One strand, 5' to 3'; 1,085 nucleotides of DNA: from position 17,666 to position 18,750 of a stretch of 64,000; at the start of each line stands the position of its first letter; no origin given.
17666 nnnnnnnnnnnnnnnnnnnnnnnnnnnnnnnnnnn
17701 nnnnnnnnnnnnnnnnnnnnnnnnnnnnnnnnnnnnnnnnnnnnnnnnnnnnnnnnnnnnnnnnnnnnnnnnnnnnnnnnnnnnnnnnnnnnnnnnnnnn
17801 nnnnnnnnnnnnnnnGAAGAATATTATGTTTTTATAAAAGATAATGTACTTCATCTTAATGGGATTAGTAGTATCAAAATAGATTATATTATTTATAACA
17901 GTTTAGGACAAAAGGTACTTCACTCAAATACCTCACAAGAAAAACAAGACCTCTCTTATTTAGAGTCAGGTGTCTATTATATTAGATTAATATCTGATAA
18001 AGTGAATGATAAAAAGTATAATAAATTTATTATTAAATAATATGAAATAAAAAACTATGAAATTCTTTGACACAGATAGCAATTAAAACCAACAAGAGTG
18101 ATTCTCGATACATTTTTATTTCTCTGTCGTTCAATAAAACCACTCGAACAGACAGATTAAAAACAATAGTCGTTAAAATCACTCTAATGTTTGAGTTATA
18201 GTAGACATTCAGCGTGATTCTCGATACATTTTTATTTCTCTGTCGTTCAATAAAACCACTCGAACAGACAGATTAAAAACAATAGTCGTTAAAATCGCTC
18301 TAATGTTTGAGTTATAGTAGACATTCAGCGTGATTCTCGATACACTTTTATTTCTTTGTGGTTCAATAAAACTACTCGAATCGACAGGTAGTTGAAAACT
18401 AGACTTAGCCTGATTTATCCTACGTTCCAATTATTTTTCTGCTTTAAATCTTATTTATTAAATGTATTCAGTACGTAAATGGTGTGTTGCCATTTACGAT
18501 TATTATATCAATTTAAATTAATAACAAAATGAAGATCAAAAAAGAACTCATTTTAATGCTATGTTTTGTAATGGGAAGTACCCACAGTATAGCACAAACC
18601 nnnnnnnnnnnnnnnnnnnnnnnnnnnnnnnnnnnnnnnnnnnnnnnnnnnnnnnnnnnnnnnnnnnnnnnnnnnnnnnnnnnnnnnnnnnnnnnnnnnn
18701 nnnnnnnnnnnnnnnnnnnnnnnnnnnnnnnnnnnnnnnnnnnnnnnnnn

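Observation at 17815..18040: Array-edge copies escape homogenisation, and the gamma CTD of the terminal copies resembles the CTD of the intervening giant gene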

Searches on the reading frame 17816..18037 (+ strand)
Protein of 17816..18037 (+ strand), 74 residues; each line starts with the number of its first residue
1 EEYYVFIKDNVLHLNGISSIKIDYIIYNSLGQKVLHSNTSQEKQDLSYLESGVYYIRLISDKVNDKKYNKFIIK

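Call 21: search_protein_representatives(protein=window:17816-18037:+)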
Query: 74 residues. Proteins with E-value up to 0.001 (for the whole library): 31; up to 1e-10: 2; up to 1e-30: 0. The best 31 are listed.
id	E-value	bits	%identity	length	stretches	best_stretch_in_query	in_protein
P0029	1.7e-11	60.0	35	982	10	28-65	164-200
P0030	4.7e-11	58.6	35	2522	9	24-58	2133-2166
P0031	1.3e-08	50.8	36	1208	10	26-62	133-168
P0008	1.2e-07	47.9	41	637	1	1-67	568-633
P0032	8.3e-06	42.0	30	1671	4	21-66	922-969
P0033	1.3e-05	41.4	38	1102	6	21-58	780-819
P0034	1.5e-05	41.2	29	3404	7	21-59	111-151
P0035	1.9e-05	40.9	47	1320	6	47-66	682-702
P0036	3.2e-05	40.1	35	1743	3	37-63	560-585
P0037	5.2e-05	39.5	38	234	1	7-71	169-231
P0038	5.6e-05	39.4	49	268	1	9-71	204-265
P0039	7.1e-05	39.1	39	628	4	13-72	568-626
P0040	7.6e-05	39.0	32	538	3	11-65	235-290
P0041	1.4e-04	38.2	30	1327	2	15-58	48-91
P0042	2.1e-04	37.5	45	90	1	17-73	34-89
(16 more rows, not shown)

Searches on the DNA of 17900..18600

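Call 59: search_rna_families(source=window, start=17900, end=18600, threshold=evalue, max_evalue=1)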
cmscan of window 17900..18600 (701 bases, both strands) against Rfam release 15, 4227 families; matches with E-value up to 1: 2.
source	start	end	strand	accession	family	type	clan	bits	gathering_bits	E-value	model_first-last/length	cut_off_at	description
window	18510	18547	-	RF02108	DLEU2_4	Gene; lncRNA;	-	20.4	40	0.12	23-58/58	no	Deleted in lymphocytic leukemia 2 conserved region 4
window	18071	18113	+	RF00382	DnaX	Cis-reg; frameshift_element;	-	17.2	35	0.33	1-65/65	no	DnaX ribosomal frameshifting element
